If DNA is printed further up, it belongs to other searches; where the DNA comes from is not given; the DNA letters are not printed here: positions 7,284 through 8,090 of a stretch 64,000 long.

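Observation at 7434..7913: Conserved ~150-160-aa Cys-containing C-terminal domain shared by five unrelated secreted proteins: candidate cargo tag or anchor of an undescribed sorting/secretion system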

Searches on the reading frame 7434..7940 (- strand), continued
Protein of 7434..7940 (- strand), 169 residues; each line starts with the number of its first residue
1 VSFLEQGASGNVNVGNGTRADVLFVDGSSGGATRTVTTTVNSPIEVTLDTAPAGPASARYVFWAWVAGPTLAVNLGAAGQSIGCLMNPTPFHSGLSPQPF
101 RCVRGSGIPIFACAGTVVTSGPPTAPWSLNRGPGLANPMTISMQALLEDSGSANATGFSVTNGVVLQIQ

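Call 49: find_homologous_proteins(query=A4, max_evalue=0.00001)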
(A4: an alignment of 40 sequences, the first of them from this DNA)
Query A4 (40 sequences) (169 aa, profile of the alignment): 14 proteins with E <= 0.00001 among 5024 candidates.
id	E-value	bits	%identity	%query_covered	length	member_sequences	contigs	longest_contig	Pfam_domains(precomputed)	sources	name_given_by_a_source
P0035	5.5e-60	220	45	96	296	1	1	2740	-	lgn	-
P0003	1.3e-48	183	38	95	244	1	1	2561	-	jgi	jgi:hypothetical protein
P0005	6.7e-43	164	32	100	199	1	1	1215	-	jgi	jgi:hypothetical protein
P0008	1.5e-37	147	25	96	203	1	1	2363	-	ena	-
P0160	1.1e-35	141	34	95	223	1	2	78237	-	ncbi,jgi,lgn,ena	-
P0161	5.6e-35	139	32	95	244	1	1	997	PF09118.18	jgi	jgi:hypothetical protein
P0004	4.7e-34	136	36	94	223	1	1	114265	-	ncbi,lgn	-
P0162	4.0e-31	126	31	94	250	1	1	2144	PF01839.30,PF13517.13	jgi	jgi:hypothetical protein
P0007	7.0e-31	125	34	92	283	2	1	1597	PF13517.13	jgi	jgi:hypothetical protein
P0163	4.3e-29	120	29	94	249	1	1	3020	-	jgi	jgi:hypothetical protein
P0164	8.8e-29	119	28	89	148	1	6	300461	-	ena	-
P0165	1.9e-18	85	31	96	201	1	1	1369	-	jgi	jgi:hypothetical protein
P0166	3.8e-15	74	31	92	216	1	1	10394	-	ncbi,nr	ncbi:MAG: hypothetical protein KDB53_07675, partial [Planctomycetes bacterium]|nr:hypothetical prote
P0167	7.1e-8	50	36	33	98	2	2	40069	-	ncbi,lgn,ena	-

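Call 52: search_protein_families(library=pfam, alignment_id=A5, max_evalue=0.00001)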
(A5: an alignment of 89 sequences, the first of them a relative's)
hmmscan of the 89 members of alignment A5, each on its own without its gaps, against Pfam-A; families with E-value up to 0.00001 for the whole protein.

A. member 1, P0013 (547 aa): 1 family
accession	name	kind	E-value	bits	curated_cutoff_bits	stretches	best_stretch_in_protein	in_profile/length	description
PF14312.12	FG-GAP_2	-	4.1e-43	145.8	23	4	34-80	3-49/49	FG-GAP repeat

B. families by the number of members that match (of 89 scanned): 36 families (the first 25 are shown)
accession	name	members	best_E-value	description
PF07676.18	PD40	13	1.2e-17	WD40-like Beta Propeller Repeat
PF14312.12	FG-GAP_2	9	3e-194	FG-GAP repeat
PF01839.29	FG-GAP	8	7.5e-46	FG-GAP repeat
PF12768.13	Rax2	8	4.7e-23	Rax2 C-terminal beta propeller domain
PF13517.12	FG-GAP_3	7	4.3e-77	FG-GAP-like repeat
PF19565.4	DUF6087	6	7.4e-11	Family of unknown function (DUF6087)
PF10282.15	Lactonase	2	6.5e-14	Lactonase, 7-bladed beta-propeller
PF25174.1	Beta-prop_THOC3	2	1.4e-10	THOC3 beta-propeller domain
PF02239.22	Cytochrom_D1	2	3.8e-07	Cytochrome D1 heme domain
PF25778.1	DUF7948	1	3.6e-61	Domain of unknown function (DUF7948)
PF06739.17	SBBP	1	4.7e-42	Beta-propeller repeat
PF01551.29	Peptidase_M23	1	4.2e-18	Peptidase family M23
PF02494.22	HYR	1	7.1e-18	HYR domain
PF14870.12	PSII_BNR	1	5.9e-17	Photosynthesis system II assembly factor YCF48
PF00092.34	VWA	1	9e-16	von Willebrand factor type A domain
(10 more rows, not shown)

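Call 53: list_cluster_members(proteins=[P0022, P0025, P0028, P0029, P0033, P0039, P0042, P0048, P0084, P0133])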
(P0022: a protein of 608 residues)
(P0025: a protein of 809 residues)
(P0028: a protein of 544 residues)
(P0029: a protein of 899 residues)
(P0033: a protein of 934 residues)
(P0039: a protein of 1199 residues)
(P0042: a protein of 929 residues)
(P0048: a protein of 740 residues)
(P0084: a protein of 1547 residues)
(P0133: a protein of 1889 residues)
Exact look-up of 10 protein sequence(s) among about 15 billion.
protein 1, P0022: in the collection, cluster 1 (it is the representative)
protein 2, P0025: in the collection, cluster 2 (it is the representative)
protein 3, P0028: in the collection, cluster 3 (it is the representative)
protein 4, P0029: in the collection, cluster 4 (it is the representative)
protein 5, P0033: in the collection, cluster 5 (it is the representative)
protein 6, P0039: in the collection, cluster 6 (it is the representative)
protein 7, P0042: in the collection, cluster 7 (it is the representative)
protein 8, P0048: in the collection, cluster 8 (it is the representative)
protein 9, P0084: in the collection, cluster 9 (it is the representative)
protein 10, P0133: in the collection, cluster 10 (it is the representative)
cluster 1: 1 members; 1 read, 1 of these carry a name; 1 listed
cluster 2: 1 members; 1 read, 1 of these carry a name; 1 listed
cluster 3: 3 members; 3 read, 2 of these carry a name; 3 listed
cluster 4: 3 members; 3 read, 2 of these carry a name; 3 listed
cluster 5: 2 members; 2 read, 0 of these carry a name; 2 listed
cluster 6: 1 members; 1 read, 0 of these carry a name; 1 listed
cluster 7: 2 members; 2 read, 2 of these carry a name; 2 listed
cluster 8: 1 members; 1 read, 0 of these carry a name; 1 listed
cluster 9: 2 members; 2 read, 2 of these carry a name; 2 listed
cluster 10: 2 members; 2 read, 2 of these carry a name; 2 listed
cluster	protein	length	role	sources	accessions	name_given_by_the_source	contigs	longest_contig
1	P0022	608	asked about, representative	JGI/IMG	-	Tol biopolymer transport system component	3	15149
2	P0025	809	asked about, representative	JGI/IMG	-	peptidase M23-like protein/HYR domain-containing protein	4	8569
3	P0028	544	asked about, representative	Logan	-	-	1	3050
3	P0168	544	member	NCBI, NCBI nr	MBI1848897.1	MAG: hypothetical protein HYR85_00995 [Planctomycetes bacterium] | hypothetical protein [Planctomycetota bacterium]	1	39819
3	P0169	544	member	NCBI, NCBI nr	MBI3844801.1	MAG: hypothetical protein HY292_09205 [Planctomycetes bacterium] | hypothetical protein [Planctomycetota bacterium]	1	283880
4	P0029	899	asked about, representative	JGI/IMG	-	hypothetical protein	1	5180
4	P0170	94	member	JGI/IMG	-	hypothetical protein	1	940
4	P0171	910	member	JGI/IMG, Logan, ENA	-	-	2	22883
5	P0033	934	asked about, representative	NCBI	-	-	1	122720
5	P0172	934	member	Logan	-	-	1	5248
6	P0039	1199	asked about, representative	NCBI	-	-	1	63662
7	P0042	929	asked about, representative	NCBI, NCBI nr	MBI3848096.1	MAG: hypothetical protein HY292_25960 [Planctomycetes bacterium] | hypothetical protein [Planctomycetota bacterium]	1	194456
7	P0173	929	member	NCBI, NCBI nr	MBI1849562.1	MAG: hypothetical protein HYR85_04405 [Planctomycetes bacterium] | hypothetical protein [Planctomycetota bacterium]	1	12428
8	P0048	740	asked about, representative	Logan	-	-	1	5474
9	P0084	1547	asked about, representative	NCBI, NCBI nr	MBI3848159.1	MAG: HYR domain-containing protein [Planctomycetes bacterium] | HYR domain-containing protein [Planctomycetota bacterium]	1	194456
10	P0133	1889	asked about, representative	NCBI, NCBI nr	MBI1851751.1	MAG: putative Ig domain-containing protein [Planctomycetes bacterium] | putative Ig domain-containing protein [Planctomycetota bacterium]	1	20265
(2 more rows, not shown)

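Call 56: fold_search(model_id=the predicted structure, library=pdb)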
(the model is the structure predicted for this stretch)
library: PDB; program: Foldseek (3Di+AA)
matches with E <= 10: 1868; with E <= 0.001: 0
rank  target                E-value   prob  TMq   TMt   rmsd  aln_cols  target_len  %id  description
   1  5vhv_A                1.1e-02  0.47  0.25  0.13  13.4       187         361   12  Pseudomonas fluorescens alkylpurine DNA glycosylase AlkC bound to DNA containing an oxocarbenium-intermediate analog (released 2017-10-25)
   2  7bpk_D                1.2e-02  0.77  0.29  0.40  10.0       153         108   12  Zika virus envelope protein mutant bound to mAb (released 2021-03-24)
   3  2amu                  1.2e-02  0.69  0.29  0.36  13.9       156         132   10  CRYSTAL STRUCTURE OF A PUTATIVE SUPEROXIDE REDUCTASE (TM0658) FROM THERMOTOGA MARITIMA AT 2.00 A RESOLUTION (released 2005-08-23)
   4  9ma7_G                1.5e-02  0.80  0.31  0.44   9.9       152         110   11  Cryo-EM structure of EBV gp350 D123 in complex with neutralizing antibody 1A12 and 1H5 and non-neutralizing antibody 2 (released 2026-03-18)
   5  3qzb                  1.5e-02  0.51  0.27  0.33  14.1       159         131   10  Crystal structure of a putative superoxide reductase (TM0658) from THERMOTOGA MARITIMA at 1.10 A resolution (released 2011-03-30)
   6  8i5l_D                1.9e-02  0.85  0.33  0.26   9.5       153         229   15  Crystal structure of P domain from norovirus GI.4 capsid protein in complex with broad specificity antibody single-cha (released 2024-01-31)
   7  8yei_L                1.9e-02  0.66  0.29  0.40   9.7       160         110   14  HPV18 L1 pentamer in complex with Fab F5-203 (released 2025-02-26)
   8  8h07_H                2.3e-02  0.69  0.29  0.42  10.2       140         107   14  SARS-CoV-2 BA.4 variants S ectodomain trimer in complex with neutralizing antibody 10-5B and 6-2C (released 2023-05-31)
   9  2a9n_B                2.3e-02  0.69  0.31  0.24  10.0       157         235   14  A Mutation Designed to Alter Crystal Packing Permits Structural Analysis of a Tight-binding Fluorescein-scFv complex (released 2005-10-25)
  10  7pa8_GGG              2.4e-02  0.77  0.31  0.30   9.8       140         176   11  JC polyomavirus VP1 in complex with Fab 27C2 (released 2023-02-08)
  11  6cpd_A                2.6e-02  0.82  0.36  0.45   8.3       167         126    8  Crystal structure of PmoD soluble domain from Methylocystis sp. ATCC 49242 (Rockwell) (released 2018-10-31)
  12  7pa8_KKK              2.6e-02  0.80  0.33  0.40   9.3       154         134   12  JC polyomavirus VP1 in complex with Fab 27C2 (released 2023-02-08)
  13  6fy1_Z                2.6e-02  0.63  0.27  0.26   9.5       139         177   13  Crystal structure of a V2p-reactive RV144 vaccine-like antibody, CAP228-16H, in complex with a scaffolded autologous V (released 2018-10-17)
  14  7pa8_III              2.7e-02  0.75  0.32  0.38   9.4       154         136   12  JC polyomavirus VP1 in complex with Fab 27C2 (released 2023-02-08)
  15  6mg4_A                2.7e-02  0.69  0.31  0.26  10.4       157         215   14  Structure of full-length human lambda-6A light chain JTO (released 2019-04-10)
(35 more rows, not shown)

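Call 61: find_encoding_contigs(protein=P0024, flank=10000, max_places=1)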
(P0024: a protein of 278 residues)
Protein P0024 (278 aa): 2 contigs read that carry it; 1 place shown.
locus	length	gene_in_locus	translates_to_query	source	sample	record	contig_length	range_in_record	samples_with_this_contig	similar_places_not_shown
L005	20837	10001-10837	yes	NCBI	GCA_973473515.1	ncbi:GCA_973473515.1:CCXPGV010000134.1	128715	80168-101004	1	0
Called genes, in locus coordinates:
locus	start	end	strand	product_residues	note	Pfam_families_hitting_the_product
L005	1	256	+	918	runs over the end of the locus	PF08447:PAS_3, PF01590:GAF, PF13185:GAF_2, PF08448:PAS_4, PF08447:PAS_3, PF00989:PAS, PF08448:PAS_4, PF13426:PAS_9, +6 more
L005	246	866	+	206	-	PF00072:Response_reg, PF08281:Sigma70_r4_2, PF00196:GerE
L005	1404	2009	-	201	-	-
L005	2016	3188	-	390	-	PF02463:SMC_N (weak), PF13175:AAA_15 (weak), PF13476:AAA_23 (weak), PF13555:AAA_29 (weak), PF13304:AAA_21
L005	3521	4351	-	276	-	-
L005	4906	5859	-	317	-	PF00291:PALP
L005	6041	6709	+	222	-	PF00111:Fer2, PF01799:Fer2_2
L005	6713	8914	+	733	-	PF01315:Ald_Xan_dh_C, PF02738:MoCoBD_1, PF20256:MoCoBD_2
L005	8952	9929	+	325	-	PF00941:FAD_binding_5, PF03450:CO_deh_flav_C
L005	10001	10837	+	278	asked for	PF00127:Copper-bind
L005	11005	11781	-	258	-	PF13489:Methyltransf_23, PF13847:Methyltransf_31, PF08241:Methyltransf_11, PF08242:Methyltransf_12, PF13649:Methyltransf_25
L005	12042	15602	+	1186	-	PF17874:TPR_MalT, PF13181:TPR_8 (faint), PF24885:TPR_NPHP3 (faint), PF13424:TPR_12, PF13374:TPR_10 (weak), PF13424:TPR_12, PF12770:CHAT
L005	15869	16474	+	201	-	PF08281:Sigma70_r4_2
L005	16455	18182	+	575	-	PF01636:APH (faint), PF00069:Pkinase, PF03109:ABC1 (faint), PF07714:PK_Tyr_Ser-Thr, PF14326:DUF4384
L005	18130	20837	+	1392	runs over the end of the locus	PF13432:TPR_16 (faint), PF07719:TPR_2 (faint), PF14559:TPR_19 (faint), PF13374:TPR_10 (weak), PF13424:TPR_12 (weak), PF13374:TPR_10 (weak), PF13424:TPR_12, PF12770:CHAT, +1 more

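Call 62: find_encoding_contigs(protein=P0017, flank=10000, max_places=1)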
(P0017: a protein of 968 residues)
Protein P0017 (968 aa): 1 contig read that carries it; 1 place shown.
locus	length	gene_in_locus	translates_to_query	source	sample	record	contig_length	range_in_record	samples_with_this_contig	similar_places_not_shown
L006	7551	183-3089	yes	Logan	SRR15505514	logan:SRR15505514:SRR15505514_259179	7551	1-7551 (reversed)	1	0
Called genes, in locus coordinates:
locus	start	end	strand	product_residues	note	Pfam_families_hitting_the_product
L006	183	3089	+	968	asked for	PF02239:Cytochrom_D1 (faint), PF10282:Lactonase (faint), PF25174:Beta-prop_THOC3 (faint), PF21783:YNCE (faint)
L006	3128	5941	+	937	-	PF00069:Pkinase, PF01636:APH, PF03109:ABC1 (faint), PF07714:PK_Tyr_Ser-Thr, PF00069:Pkinase, PF03781:FGE-sulfatase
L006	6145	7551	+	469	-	?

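Call 63: find_encoding_contigs(protein=P0164, flank=10000, max_places=1)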
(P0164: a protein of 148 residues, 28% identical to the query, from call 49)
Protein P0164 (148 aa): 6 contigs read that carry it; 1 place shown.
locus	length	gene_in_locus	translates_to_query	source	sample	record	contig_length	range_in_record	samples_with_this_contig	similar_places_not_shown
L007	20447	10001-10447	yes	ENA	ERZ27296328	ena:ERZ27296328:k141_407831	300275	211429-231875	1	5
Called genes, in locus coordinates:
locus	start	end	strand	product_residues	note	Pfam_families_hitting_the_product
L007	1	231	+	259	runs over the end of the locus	-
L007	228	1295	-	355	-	PF14559:TPR_19 (weak)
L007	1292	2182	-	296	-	PF14224:DUF4331 (faint)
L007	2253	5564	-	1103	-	PF23500:DUF7133, PF07995:GSDH, PF02985:HEAT (faint), PF13646:HEAT_2 (weak)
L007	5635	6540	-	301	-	-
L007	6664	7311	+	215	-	PF03476:MOSC_N, PF03473:MOSC (weak)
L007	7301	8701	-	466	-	PF00144:Beta-lactamase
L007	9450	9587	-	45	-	-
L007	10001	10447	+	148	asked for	-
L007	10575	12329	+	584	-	PF26549:Tricorn_N (faint), PF07676:PD40 (faint)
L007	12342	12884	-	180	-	PF12867:DinB_2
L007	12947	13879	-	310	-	PF01261:AP_endonuc_2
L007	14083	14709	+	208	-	PF08534:Redoxin, PF00578:AhpC-TSA, PF13098:Thioredoxin_2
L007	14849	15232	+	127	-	PF04342:DMT_6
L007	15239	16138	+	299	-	PF13781:DoxX_3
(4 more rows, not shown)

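Call 65: search_protein_families(library=ncbifam, alignment_id=A4, max_evalue=1)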
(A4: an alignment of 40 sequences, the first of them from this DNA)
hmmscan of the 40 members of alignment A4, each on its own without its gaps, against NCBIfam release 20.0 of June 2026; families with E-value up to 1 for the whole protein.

A. member 1, seq(169 aa): 0 families

B. families by the number of members that match (of 40 scanned): 5 families
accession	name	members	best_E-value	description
NF033884.1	conj_TraO_IncI1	1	8.3e-05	conjugal transfer protein TraO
NF052375.1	antisigma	1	0.0052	anti-sigma factor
NF010501.0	PRK13920.1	1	0.083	putative anti-sigmaE protein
TIGR04067.1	oc_CLOSPO_01332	1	0.088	Apre_1838 family putative sactipeptide bacteriocin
TIGR03000.1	plancto_dom_1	1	0.11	TIGR03000 domain-containing protein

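Call 66: search_protein_families(library=pfam, alignment_id=A4, max_evalue=1)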
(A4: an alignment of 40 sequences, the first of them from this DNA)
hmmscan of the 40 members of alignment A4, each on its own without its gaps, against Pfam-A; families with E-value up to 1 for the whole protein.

A. member 1, seq(169 aa): 0 families

B. families by the number of members that match (of 40 scanned): 4 families
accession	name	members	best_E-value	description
PF20844.2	PCF11_RFEG_rpt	1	0.01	Pre-mRNA cleavage complex 2 protein Pcf11, RFEGP repeat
PF03372.29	Exo_endo_phos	1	0.036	Endonuclease/Exonuclease/phosphatase family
PF05506.17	PLipase_C_C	1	0.22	Bacterial phospholipase C, C-terminal domain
PF17059.10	MGTL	1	0.73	MgtA leader peptide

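Call 76: find_encoding_contigs(protein=P0033, flank=10000, max_places=1)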
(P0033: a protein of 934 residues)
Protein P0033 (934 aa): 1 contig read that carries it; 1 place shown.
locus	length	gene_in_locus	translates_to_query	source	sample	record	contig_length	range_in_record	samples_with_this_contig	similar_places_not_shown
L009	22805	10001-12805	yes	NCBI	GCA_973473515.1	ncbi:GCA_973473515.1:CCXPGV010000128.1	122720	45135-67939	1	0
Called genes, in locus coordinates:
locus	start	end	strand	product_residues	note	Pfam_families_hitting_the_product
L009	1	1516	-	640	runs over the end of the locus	PF12717:Cnd1 (faint), PF13646:HEAT_2, PF02985:HEAT (faint), PF03130:HEAT_PBS (faint), PF13513:HEAT_EZ (faint), PF13646:HEAT_2, PF00160:Pro_isomerase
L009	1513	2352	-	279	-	-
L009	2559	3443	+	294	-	PF03130:HEAT_PBS (faint), PF13646:HEAT_2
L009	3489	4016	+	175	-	PF13768:VWA_3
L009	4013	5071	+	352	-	PF20030:bpMoxR, PF13191:AAA_16 (weak), PF00004:AAA, PF05496:RuvB_N (faint), PF07726:AAA_3, PF07728:AAA_5, PF17863:AAA_lid_2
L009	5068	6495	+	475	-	PF13522:GATase_6, PF13537:GATase_7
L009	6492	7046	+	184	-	PF02834:LigT_PEase (faint), PF13563:2_5_RNA_ligase2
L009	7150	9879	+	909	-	PF17164:DUF5122 (faint), PF19565:DUF6087 (faint), PF12768:Rax2 (weak), PF26660:PH_41 (faint)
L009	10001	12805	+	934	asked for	PF12768:Rax2 (faint), PF19565:DUF6087 (faint)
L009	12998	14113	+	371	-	PF03190:Thioredox_DsbH, PF00085:Thioredoxin, PF13899:Thioredoxin_7, PF13098:Thioredoxin_2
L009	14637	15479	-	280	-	-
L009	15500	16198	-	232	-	PF13490:zf-HC2 (weak)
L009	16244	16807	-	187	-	PF04542:Sigma70_r2, PF08281:Sigma70_r4_2, PF04545:Sigma70_r4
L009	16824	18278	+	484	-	PF01663:Phosphodiest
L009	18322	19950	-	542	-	PF01425:Amidase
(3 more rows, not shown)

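Call 77: find_encoding_contigs(protein=P0039, flank=10000, max_places=1)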
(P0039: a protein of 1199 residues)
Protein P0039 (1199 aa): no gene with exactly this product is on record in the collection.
